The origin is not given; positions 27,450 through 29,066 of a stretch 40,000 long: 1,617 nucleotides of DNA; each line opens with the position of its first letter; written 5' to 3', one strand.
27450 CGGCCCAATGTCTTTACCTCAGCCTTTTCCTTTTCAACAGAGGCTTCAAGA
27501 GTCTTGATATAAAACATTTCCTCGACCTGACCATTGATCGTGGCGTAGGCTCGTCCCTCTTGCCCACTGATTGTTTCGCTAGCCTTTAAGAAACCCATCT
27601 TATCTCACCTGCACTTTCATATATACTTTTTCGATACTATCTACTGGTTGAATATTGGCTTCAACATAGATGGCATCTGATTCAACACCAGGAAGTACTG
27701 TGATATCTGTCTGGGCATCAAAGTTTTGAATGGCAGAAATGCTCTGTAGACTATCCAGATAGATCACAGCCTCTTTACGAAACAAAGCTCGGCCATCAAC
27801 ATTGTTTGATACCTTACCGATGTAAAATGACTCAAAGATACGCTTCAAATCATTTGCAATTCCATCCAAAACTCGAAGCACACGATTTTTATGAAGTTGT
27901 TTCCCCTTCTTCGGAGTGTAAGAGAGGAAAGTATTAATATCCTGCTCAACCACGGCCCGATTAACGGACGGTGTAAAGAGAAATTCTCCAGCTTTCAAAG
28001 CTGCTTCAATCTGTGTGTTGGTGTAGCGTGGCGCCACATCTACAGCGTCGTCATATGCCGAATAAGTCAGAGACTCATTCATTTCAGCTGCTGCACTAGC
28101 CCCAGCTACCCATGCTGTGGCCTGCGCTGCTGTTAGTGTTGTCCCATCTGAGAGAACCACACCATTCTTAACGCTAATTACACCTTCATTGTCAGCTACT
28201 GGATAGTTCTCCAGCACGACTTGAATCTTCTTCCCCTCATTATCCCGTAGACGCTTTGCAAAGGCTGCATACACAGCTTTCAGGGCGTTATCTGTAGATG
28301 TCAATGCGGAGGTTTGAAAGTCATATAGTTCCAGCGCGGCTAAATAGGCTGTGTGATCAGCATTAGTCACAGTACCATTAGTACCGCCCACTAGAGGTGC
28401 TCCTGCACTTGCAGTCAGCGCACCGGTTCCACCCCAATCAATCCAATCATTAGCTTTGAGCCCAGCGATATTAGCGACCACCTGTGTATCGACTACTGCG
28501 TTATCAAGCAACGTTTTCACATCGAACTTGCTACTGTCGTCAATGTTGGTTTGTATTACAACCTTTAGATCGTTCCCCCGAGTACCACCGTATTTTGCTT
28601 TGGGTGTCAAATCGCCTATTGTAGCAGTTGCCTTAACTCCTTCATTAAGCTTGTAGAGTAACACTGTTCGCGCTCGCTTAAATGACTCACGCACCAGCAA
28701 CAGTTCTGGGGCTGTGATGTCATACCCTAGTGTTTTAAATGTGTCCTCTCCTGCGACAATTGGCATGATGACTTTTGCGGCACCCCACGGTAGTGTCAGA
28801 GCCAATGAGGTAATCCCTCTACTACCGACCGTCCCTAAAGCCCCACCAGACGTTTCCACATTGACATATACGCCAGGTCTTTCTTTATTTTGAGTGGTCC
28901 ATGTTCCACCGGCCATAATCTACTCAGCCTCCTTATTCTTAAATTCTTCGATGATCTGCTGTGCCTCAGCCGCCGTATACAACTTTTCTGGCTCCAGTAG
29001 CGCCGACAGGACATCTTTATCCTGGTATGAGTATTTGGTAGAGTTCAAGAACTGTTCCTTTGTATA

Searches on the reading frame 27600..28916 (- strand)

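Call 90: search_protein_families(library=pfam, proteins=[window:27600-28916:-], max_evalue=0.001)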
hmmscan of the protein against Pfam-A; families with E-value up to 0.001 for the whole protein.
window:27600-28916:- (438 aa): 4 families
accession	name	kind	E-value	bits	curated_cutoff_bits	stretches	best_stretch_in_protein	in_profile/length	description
PF04984.19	Phage_sheath_1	-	1.3e-38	132.9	31.4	1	181-329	1-168/168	Phage tail sheath protein subtilisin-like domain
PF17482.7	Phage_sheath_1C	-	1.2e-26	93.2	26.9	1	337-438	2-104/104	Phage tail sheath C-terminal domain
PF17481.7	Phage_sheath_domII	-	4.8e-20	72.3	31.4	1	91-180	1-98/98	Phage tail sheath protein beta-sandwich domain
PF22671.1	Gp18_domIII_N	-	5.4e-19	68.7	27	1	33-90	1-58/58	Tail sheath protein Gp18 domain III N-terminal region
